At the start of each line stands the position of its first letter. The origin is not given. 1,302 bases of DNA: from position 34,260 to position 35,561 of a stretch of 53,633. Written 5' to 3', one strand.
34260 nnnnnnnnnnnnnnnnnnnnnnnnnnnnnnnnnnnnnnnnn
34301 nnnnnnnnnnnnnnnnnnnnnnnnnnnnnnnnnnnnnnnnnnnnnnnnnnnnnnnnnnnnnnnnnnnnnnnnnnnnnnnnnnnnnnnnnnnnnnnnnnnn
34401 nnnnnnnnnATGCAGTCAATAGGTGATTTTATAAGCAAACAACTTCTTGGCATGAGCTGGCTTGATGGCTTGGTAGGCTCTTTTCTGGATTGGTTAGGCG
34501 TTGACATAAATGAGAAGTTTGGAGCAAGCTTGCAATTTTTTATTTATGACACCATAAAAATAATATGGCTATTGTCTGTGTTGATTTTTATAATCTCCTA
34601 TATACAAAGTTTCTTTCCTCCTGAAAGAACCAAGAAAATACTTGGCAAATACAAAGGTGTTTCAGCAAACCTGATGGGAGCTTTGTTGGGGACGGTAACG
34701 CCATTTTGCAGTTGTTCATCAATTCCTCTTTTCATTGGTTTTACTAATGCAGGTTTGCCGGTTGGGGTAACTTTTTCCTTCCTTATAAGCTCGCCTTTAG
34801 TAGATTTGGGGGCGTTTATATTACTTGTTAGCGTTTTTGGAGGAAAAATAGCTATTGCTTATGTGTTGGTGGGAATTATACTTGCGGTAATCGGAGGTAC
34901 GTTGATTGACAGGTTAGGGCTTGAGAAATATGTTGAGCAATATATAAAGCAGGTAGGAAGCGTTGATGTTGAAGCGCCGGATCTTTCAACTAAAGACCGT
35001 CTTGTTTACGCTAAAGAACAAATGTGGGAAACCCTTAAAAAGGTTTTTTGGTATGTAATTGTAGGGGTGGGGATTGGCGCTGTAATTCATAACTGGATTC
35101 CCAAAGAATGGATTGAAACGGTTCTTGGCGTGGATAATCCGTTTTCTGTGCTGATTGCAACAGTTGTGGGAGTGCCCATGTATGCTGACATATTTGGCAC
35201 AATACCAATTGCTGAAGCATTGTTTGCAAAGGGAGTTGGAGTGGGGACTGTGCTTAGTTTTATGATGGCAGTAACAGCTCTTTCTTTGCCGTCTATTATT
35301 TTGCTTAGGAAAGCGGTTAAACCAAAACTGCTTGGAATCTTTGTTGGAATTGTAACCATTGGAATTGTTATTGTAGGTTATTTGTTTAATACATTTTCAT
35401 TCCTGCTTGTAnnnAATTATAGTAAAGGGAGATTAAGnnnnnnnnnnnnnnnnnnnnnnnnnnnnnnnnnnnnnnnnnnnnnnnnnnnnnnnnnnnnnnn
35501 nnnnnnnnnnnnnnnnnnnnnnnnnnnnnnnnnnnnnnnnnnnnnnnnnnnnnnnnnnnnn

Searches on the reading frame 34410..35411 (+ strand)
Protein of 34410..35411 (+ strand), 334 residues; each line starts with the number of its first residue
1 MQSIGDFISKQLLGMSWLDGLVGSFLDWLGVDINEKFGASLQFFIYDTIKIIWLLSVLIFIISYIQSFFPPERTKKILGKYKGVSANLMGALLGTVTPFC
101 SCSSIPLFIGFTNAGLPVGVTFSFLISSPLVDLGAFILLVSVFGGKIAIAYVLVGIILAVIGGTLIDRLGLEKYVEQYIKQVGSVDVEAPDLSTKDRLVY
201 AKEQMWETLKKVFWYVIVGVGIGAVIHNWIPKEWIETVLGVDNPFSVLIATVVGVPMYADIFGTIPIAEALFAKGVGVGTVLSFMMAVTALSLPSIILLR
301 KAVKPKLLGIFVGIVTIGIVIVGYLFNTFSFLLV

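Call 10: search_protein_families(library=pfam, proteins=[window:34410-35411:+], max_evalue=0.001)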
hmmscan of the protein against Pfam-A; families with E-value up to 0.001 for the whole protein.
window:34410-35411:+ (334 aa): 1 family
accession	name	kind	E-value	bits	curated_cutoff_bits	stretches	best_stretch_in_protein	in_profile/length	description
PF03773.19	ArsP_1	-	3.1e-69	233.8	32.3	1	39-327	4-293/294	Predicted permease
